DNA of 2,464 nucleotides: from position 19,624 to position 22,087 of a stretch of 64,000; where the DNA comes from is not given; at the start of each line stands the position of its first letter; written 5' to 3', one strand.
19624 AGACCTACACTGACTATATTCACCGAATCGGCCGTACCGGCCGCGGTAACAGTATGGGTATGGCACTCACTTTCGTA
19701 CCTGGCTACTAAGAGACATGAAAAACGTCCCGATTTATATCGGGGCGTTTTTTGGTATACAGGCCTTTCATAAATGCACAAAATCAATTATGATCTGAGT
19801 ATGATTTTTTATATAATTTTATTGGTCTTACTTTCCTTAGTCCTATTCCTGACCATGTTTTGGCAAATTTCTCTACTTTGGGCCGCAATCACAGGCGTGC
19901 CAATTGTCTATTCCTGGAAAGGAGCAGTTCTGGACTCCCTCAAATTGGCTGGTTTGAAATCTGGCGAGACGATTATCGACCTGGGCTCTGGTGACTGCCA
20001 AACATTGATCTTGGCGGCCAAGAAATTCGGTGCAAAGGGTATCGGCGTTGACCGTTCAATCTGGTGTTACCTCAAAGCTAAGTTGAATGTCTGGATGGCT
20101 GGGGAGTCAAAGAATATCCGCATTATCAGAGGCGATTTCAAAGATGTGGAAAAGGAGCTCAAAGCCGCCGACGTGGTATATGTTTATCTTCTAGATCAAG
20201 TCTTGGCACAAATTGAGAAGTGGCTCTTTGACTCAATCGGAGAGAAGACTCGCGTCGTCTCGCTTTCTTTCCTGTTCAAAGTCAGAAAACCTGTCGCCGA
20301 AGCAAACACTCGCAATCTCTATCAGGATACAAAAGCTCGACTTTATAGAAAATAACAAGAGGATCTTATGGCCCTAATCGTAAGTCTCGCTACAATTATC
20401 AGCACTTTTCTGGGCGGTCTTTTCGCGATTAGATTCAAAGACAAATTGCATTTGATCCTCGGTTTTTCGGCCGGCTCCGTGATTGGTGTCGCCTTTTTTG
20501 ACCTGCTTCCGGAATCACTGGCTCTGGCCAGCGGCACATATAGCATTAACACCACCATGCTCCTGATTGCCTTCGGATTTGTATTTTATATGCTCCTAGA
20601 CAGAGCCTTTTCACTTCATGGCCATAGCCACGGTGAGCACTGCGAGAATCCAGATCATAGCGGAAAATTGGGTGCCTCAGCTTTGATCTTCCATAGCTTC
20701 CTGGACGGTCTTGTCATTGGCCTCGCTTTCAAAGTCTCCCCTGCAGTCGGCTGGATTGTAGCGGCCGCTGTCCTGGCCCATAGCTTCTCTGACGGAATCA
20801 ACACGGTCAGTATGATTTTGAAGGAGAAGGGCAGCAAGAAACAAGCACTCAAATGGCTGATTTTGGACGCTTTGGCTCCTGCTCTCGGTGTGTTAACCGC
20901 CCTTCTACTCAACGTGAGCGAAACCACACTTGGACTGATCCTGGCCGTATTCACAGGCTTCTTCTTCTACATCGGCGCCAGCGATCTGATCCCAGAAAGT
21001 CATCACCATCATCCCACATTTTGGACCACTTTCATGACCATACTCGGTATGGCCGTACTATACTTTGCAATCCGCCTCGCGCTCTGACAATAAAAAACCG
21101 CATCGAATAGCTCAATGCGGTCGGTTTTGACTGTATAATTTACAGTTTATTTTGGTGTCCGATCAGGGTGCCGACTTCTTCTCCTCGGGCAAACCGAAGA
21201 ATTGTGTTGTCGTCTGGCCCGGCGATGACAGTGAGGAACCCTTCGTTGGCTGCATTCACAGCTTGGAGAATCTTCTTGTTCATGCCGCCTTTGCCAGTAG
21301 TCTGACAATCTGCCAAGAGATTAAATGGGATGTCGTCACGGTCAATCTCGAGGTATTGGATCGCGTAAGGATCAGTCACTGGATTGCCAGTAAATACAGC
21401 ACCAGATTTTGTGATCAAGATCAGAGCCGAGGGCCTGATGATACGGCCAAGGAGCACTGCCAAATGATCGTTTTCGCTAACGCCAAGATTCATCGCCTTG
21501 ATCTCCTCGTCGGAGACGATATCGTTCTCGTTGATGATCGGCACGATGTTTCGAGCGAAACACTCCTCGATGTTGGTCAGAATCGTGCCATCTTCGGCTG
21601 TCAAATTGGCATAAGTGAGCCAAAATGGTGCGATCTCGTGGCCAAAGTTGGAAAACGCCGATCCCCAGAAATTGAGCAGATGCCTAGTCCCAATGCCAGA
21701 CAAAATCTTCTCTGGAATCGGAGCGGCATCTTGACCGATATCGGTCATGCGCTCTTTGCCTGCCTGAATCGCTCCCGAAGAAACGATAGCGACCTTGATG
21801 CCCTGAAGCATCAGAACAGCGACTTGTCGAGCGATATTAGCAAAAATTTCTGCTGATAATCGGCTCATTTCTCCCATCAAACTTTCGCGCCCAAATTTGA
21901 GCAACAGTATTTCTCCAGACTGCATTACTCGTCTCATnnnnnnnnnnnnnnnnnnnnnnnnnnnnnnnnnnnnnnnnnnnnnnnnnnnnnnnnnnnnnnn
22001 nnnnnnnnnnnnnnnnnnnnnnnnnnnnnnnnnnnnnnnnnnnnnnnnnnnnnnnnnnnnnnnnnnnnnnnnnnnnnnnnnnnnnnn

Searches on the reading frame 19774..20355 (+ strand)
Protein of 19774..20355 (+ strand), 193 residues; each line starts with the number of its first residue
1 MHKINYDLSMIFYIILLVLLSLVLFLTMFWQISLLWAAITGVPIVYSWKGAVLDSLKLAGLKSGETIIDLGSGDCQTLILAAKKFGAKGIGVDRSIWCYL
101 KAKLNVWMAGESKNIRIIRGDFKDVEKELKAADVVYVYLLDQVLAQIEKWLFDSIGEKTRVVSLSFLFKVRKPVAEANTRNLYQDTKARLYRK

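Call 36: search_protein_families(library=pfam, proteins=[window:19774-20355:+], max_evalue=0.01)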
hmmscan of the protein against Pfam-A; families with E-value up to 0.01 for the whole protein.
window:19774-20355:+ (193 aa): 5 families
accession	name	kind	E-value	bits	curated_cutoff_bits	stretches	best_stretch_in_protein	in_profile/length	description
PF08123.19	DOT1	-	2.5e-06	27.6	23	1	56-186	35-179/205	Histone methylation protein DOT1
PF02353.26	CMAS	-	3.6e-05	23.7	27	1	56-143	55-140/273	Mycolic acid cyclopropane synthetase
PF13649.12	Methyltransf_25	-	0.00011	23.3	27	1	67-140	1-74/97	Methyltransferase domain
PF13847.12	Methyltransf_31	-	0.00035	20.7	27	1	62-136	2-79/145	Methyltransferase domain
PF06325.19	PrmA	-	0.0018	18.3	22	1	61-179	159-274/296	Ribosomal protein L11 methyltransferase (PrmA)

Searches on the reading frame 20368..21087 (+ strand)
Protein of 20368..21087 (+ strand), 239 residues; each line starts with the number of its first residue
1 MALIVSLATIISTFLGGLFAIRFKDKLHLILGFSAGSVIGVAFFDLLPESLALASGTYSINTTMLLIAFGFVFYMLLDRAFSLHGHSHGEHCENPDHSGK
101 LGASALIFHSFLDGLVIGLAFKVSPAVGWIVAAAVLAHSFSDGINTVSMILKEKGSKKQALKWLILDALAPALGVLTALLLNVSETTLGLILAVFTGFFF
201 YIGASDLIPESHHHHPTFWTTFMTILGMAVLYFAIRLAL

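Call 12: search_protein_families(library=pfam, proteins=[window:20368-21087:+], max_evalue=0.01)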
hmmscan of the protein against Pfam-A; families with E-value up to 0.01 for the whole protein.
window:20368-21087:+ (239 aa): 1 family
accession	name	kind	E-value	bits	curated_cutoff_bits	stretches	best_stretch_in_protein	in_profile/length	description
PF02535.28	Zip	-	6.9e-23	81.8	35.1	2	101-229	180-317/323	ZIP Zinc transporter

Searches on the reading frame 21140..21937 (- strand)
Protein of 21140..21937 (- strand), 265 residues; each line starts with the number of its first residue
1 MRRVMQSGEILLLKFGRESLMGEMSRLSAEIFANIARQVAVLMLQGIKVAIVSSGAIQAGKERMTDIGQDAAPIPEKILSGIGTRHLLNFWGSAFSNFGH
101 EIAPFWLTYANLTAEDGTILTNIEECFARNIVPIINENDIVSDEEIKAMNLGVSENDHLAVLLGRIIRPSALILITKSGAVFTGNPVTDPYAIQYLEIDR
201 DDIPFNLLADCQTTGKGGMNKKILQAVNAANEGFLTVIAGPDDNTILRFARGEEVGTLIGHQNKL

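Call 11: search_protein_families(library=ncbifam, proteins=[window:21140-21937:-], max_evalue=0.01)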
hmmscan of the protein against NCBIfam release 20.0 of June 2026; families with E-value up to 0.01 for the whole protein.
window:21140-21937:- (265 aa): 5 families
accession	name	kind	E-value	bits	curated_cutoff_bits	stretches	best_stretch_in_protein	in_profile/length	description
TIGR01027.1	proB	equivalog_domain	1.9e-38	132.6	186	1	11-264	3-256/363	glutamate 5-kinase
TIGR01092.1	P5CS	equivalog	2.4e-20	72.4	796.75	1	11-262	10-276/715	delta l-pyrroline-5-carboxylate synthetase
NF040647.1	IPPK_Arch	equivalog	9.8e-08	31.6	120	1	120-259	121-259/259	isopentenyl phosphate kinase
TIGR00761.1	argB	equivalog_domain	0.00033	20.3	151.3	1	123-237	128-229/231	acetylglutamate kinase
TIGR02075.1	pyrH_bact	equivalog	0.0054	16.4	243.9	0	11-61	4-56/233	UMP kinase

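Call 12: search_protein_families(library=pfam, proteins=[window:21140-21937:-], max_evalue=0.01)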
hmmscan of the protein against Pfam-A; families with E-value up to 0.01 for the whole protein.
window:21140-21937:- (265 aa): 1 family
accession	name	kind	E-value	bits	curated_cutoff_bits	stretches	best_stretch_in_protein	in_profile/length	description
PF00696.33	AA_kinase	-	1.4e-23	84.3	24.9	1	10-233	2-226/234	Amino acid kinase family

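Call 26: find_homologous_proteins(query=window:21140-21937:-)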
Query window:21140-21937:- (265 aa): 166 proteins with E <= 0.001 among 1862 candidates; the best 120 are listed.
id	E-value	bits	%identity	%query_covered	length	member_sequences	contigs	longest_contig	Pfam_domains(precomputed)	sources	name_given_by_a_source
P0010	1.2e-166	570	100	98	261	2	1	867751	PF00696.34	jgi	jgi:glutamate 5-kinase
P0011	3.7e-54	202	43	98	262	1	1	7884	PF00696.34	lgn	-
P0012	2.6e-52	196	40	97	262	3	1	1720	PF00696.34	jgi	jgi:glutamate 5-kinase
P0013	2.9e-52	196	41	97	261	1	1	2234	PF00696.34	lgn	-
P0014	5.3e-50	188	42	97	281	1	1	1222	PF00696.34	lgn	-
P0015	6.3e-47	178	41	94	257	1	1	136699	PF00696.34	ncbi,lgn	-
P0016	1.5e-46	177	39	94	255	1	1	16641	PF00696.34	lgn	-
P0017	2.7e-46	176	42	94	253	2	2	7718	PF00696.34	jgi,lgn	-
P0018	1.8e-45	173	37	96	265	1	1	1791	PF00696.34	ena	-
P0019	4.3e-45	172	41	88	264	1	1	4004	PF00696.34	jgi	jgi:glutamate 5-kinase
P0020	6.3e-45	172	40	95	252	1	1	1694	PF00696.34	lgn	-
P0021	2.0e-44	170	40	93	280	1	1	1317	PF00696.34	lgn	-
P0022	2.1e-44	170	44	94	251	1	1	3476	PF00696.34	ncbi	-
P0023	5.5e-43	165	39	93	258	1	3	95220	PF00696.34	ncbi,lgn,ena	-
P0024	1.8e-42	164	40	98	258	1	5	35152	PF00696.34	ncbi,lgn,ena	-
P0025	3.4e-42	163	39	96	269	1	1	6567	PF00696.34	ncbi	-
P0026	2.1e-41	160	39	94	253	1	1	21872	PF00696.34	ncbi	-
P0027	1.2e-40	158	38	96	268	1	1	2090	PF00696.34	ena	-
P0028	1.1e-39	154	40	96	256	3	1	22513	PF00696.34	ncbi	-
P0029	1.2e-39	154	37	94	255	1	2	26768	PF00696.34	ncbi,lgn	-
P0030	1.4e-38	151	40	93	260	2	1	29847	PF00696.34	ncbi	-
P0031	2.3e-38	150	37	94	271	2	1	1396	PF00696.34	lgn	-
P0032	5.5e-38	149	41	93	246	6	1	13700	PF00696.34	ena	-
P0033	9.1e-38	148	37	96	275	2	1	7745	PF00696.34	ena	-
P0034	6.2e-37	145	42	94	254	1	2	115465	PF00696.34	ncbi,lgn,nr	ncbi:MAG: hypothetical protein PHS53_03340 [Candidatus Pacebacteria bacterium]|nr:hypothetical prote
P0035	7.4e-37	145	39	93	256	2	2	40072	PF00696.34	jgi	-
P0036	1.1e-36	145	35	94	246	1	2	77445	PF00696.34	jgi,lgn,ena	-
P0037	4.4e-35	139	37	96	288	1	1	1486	PF00696.34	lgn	-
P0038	7.7e-35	139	37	93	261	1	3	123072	PF00696.34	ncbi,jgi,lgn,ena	-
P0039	3.8e-32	130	44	66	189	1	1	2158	PF00696.34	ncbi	-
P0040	1.8e-31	127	36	94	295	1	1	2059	PF00696.34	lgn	-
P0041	1.2e-30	125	35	95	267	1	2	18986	PF00696.34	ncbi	-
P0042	6.3e-30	122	38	86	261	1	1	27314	PF00696.34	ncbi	-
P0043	7.1e-29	119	34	94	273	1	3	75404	PF00696.34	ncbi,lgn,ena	-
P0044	1.6e-23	101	32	95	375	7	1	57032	PF00696.34,PF01472.27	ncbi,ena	-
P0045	2.0e-23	101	35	93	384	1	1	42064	PF00696.34,PF01472.27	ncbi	-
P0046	2.4e-23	101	34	94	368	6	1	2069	PF00696.34,PF01472.27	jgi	-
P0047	4.5e-23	100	30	93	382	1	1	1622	PF00696.34,PF01472.27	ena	-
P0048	4.7e-23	100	33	82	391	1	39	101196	PF00696.34,PF17785.8,PF01472.27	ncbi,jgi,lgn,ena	-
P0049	7.3e-23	99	34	94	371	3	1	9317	PF00696.34,PF01472.27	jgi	jgi:glutamate 5-kinase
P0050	1.1e-22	99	30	93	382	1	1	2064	PF00696.34,PF01472.27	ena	-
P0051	1.3e-22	98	34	95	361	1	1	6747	PF00696.34,PF17785.8,PF01472.27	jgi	jgi:glutamate 5-kinase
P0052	3.8e-22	97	31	93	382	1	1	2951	PF00696.34,PF01472.27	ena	-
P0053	4.5e-22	97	33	94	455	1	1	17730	PF00696.34,PF01472.27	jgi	jgi:glutamate 5-kinase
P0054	4.9e-22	97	33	93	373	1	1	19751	PF00696.34,PF01472.27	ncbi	-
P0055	1.7e-21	95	33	94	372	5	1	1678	PF00696.34,PF01472.27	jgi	jgi:glutamate 5-kinase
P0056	2.2e-21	94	34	93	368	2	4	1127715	PF00696.34,PF01472.27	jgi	jgi:glutamate 5-kinase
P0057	2.7e-21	94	31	98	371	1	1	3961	PF00696.34,PF01472.27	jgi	jgi:glutamate 5-kinase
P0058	6.6e-21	93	31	94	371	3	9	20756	PF00696.34,PF01472.27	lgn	-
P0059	7.4e-21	93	33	96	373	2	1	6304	PF00696.34,PF01472.27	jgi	jgi:glutamate 5-kinase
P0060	2.1e-20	91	31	97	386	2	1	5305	PF00696.34,PF01472.27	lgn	-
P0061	2.7e-20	91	32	94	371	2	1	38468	PF00696.34,PF01472.27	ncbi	-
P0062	2.9e-20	91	32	94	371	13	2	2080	PF00696.34,PF01472.27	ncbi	-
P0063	4.0e-20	90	30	94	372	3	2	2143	PF00696.34,PF01472.27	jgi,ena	-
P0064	4.1e-20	90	32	97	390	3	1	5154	PF00696.34,PF01472.27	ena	-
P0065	7.7e-20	89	34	94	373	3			PF00696.34,PF01472.27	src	-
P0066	1.2e-19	89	31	94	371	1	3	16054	PF00696.34,PF01472.27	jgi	jgi:glutamate 5-kinase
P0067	1.4e-19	89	31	94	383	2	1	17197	PF00696.34,PF01472.27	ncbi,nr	ncbi:MAG TPA: glutamate 5-kinase [Tepidisphaeraceae bacterium]|nr:glutamate 5-kinase [Tepidisphaerac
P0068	1.8e-19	88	33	97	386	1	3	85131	PF00696.34,PF01472.27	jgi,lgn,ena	jgi:glutamate 5-kinase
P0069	1.8e-19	88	32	94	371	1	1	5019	PF00696.34,PF01472.27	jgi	jgi:glutamate 5-kinase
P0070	1.9e-19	88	32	94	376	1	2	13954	PF00696.34,PF01472.27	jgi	-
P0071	3.4e-19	87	31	94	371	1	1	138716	PF00696.34,PF01472.27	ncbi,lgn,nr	ncbi:MAG TPA: glutamate 5-kinase [Tepidisphaeraceae bacterium]|nr:glutamate 5-kinase [Tepidisphaerac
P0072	3.7e-19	87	31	94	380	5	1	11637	PF00696.34,PF01472.27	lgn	-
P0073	4.2e-19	87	34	83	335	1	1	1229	PF00696.34,PF01472.27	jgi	jgi:glutamate 5-kinase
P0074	1.5e-18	85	29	93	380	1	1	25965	PF00696.34,PF17785.8,PF01472.27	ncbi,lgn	-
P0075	2.4e-18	85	34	80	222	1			PF00696.34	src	-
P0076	3.1e-18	84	33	94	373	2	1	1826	PF00696.34,PF01472.27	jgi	jgi:glutamate 5-kinase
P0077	5.0e-18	83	31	94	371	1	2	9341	PF00696.34,PF01472.27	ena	-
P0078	6.3e-18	83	32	94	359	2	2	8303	PF00696.34,PF01472.27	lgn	-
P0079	1.1e-17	82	33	86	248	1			PF00696.34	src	-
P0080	1.5e-17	82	34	93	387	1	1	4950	PF00696.34,PF01472.27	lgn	-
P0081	2.0e-17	81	34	93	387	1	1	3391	PF00696.34,PF01472.27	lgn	-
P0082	2.0e-17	81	31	97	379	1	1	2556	PF00696.34,PF01472.27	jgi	-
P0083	9.8e-17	79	30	94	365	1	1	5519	PF00696.34,PF01472.27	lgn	-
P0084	1.5e-16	79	31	94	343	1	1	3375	PF00696.34,PF01472.27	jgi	jgi:glutamate 5-kinase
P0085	1.5e-16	79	31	96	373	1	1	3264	PF00696.34,PF01472.27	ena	-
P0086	1.5e-16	79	32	97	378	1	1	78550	PF00696.34,PF01472.27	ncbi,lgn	ncbi:MAG: glutamate 5-kinase [Acidobacteriota bacterium]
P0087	2.7e-16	78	29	95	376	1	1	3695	PF00696.34,PF01472.27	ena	-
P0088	2.7e-16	78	29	95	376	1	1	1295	PF00696.34,PF01472.27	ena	-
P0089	8.0e-16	76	26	99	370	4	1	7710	PF00696.34,PF01472.27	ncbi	ncbi:MAG: glutamate 5-kinase [Caldimicrobium sp.]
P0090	8.6e-16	76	31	94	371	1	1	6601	PF00696.34,PF01472.27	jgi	jgi:glutamate 5-kinase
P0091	9.7e-16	76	28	97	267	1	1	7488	PF00696.34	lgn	-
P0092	3.6e-15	74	30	95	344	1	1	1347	PF00696.34,PF01472.27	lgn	-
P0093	4.0e-15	74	29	94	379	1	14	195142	PF00696.34,PF01472.27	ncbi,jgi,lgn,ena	jgi:glutamate 5-kinase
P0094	6.9e-15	73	31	93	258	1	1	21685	PF00696.34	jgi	jgi:glutamate 5-kinase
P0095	6.9e-15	73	30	95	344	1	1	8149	PF00696.34,PF01472.27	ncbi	-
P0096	7.4e-15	73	30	95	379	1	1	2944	PF00696.34,PF01472.27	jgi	jgi:glutamate 5-kinase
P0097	8.4e-15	73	29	91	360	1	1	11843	PF00696.34,PF01472.27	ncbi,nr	ncbi:MAG: glutamate 5-kinase [Acidimicrobiales bacterium]|nr:glutamate 5-kinase [Acidimicrobiales ba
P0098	1.3e-14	72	32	81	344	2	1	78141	PF00696.34,PF01472.27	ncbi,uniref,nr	ncbi:glutamate 5-kinase [Lacihabitans sp. LS3-19]|uniref:glutamate 5-kinase n=1 Tax=Lacihabitans sp.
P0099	1.8e-14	72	31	94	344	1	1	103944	PF00696.34,PF01472.27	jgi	jgi:glutamate 5-kinase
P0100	2.4e-14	71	26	95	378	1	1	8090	PF00696.34,PF01472.27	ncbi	-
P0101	3.2e-14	71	31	97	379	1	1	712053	PF00696.34,PF01472.27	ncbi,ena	-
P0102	6.5e-14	70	31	94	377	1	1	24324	PF00696.34,PF01472.27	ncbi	-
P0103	1.2e-13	69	34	66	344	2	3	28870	PF00696.34,PF01472.27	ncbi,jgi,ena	jgi:glutamate 5-kinase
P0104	1.9e-13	68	28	97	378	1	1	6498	PF00696.34,PF01472.27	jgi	jgi:glutamate 5-kinase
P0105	2.2e-13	68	28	96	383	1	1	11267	PF00696.34,PF01472.27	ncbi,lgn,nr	ncbi:MAG: glutamate 5-kinase [Deferribacterota bacterium]|nr:glutamate 5-kinase [Deferribacterota ba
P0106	2.4e-13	68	27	93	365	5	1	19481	PF00696.34,PF01472.27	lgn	-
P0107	2.5e-13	68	28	93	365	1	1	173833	PF00696.34,PF01472.27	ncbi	-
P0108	4.3e-13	67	28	96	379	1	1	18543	PF00696.34,PF01472.27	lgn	-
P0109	5.2e-13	67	26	97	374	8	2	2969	PF00696.34,PF01472.27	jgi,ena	-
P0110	5.7e-13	67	26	94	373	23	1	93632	PF00696.34,PF01472.27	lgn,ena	-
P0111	6.7e-13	67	26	98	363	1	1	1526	PF00696.34,PF01472.27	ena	-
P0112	8.9e-13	66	28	97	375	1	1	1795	PF00696.34,PF01472.27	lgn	-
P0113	9.3e-13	66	26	97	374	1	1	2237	PF00696.34,PF01472.27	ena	-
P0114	9.4e-13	66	26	97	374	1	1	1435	PF00696.34,PF01472.27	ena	-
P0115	1.0e-12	66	32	83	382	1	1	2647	PF00696.34,PF01472.27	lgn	-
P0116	1.1e-12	66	30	89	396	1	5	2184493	PF00696.34,PF01472.27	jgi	jgi:glutamate 5-kinase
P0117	2.1e-12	65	26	97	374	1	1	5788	PF00696.34,PF01472.27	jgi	-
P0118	2.9e-12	65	30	93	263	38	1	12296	PF00696.34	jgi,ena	-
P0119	3.7e-12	64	28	89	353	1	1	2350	PF00696.34,PF01472.27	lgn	-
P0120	3.9e-12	64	26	97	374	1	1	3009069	PF00696.34,PF01472.27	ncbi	ncbi:glutamate 5-kinase [Marinobacter nauticus]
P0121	5.0e-12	64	30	93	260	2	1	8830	PF00696.34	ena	-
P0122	5.9e-12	64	29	93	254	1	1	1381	PF00696.34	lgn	-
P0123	6.3e-12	63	30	93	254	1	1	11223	PF00696.34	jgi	-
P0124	6.7e-12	63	27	98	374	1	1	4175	PF00696.34,PF01472.27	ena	-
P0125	8.0e-12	63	28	100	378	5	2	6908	PF00696.34,PF01472.27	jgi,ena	jgi:glutamate 5-kinase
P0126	8.9e-12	63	31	93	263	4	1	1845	PF00696.34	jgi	jgi:glutamate 5-kinase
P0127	1.1e-11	63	27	93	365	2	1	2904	PF00696.34,PF01472.27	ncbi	-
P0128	1.1e-11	63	30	97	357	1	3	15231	PF00696.34,PF01472.27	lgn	-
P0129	1.5e-11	62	30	93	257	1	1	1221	PF00696.34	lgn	-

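Call 28: find_encoding_contigs(protein=P0010, flank=10000, max_places=3)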
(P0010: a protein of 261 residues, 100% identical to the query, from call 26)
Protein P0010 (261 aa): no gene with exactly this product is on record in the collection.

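Call 61: find_encoding_contigs(protein=P0015, flank=5000, max_places=2)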
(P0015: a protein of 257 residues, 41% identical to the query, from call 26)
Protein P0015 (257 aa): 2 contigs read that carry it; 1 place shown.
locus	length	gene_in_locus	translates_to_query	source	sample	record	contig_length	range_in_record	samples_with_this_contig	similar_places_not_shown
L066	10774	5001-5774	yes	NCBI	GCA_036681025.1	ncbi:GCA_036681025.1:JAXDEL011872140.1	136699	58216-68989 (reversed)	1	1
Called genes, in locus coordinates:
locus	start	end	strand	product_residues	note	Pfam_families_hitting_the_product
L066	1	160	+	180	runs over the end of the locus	-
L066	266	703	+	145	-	-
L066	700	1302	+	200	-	-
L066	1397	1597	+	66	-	-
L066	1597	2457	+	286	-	PF04055:Radical_SAM, PF13353:Fer4_12 (faint)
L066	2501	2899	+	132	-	PF07883:Cupin_2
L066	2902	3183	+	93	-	-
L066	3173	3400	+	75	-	PF13459:Fer4_15, PF13370:Fer4_13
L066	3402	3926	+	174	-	PF03358:FMN_red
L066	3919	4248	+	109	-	PF13473:Cupredoxin_1, PF00127:Copper-bind (faint)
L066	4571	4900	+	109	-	-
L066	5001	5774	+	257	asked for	PF00696:AA_kinase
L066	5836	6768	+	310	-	-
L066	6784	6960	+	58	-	-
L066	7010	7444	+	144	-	PF00293:NUDIX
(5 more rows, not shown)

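Call 62: find_encoding_contigs(protein=P0011, flank=4000, max_places=2)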
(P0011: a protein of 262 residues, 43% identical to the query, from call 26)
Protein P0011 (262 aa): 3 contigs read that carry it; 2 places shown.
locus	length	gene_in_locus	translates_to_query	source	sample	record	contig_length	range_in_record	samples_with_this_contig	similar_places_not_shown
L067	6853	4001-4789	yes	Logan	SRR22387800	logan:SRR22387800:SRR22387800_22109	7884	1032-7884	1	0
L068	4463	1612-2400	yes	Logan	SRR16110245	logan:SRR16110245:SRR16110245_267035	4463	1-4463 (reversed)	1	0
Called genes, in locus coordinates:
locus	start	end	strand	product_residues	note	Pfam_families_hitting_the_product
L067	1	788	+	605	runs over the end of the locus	?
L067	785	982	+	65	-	-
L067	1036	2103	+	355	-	PF01926:MMR_HSR1, PF02421:FeoB_N, PF06071:YchF-GTPase_C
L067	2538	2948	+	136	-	PF11750:DUF3307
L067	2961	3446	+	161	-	PF01467:CTP_transf_like, PF08218:Citrate_ly_lig (faint)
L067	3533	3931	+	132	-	PF07883:Cupin_2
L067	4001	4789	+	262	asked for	PF00696:AA_kinase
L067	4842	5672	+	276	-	PF10648:Gmad2, PF10646:Germane (weak)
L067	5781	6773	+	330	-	PF07191:Zn_ribbon_6 (faint), PF12773:DZR (weak)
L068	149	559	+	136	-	PF11750:DUF3307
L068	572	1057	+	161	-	PF01467:CTP_transf_like, PF08218:Citrate_ly_lig (faint)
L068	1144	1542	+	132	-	PF07883:Cupin_2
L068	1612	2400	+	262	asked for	PF00696:AA_kinase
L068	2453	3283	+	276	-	PF10648:Gmad2, PF10646:Germane (weak)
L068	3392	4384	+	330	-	PF07191:Zn_ribbon_6 (faint), PF12773:DZR (faint)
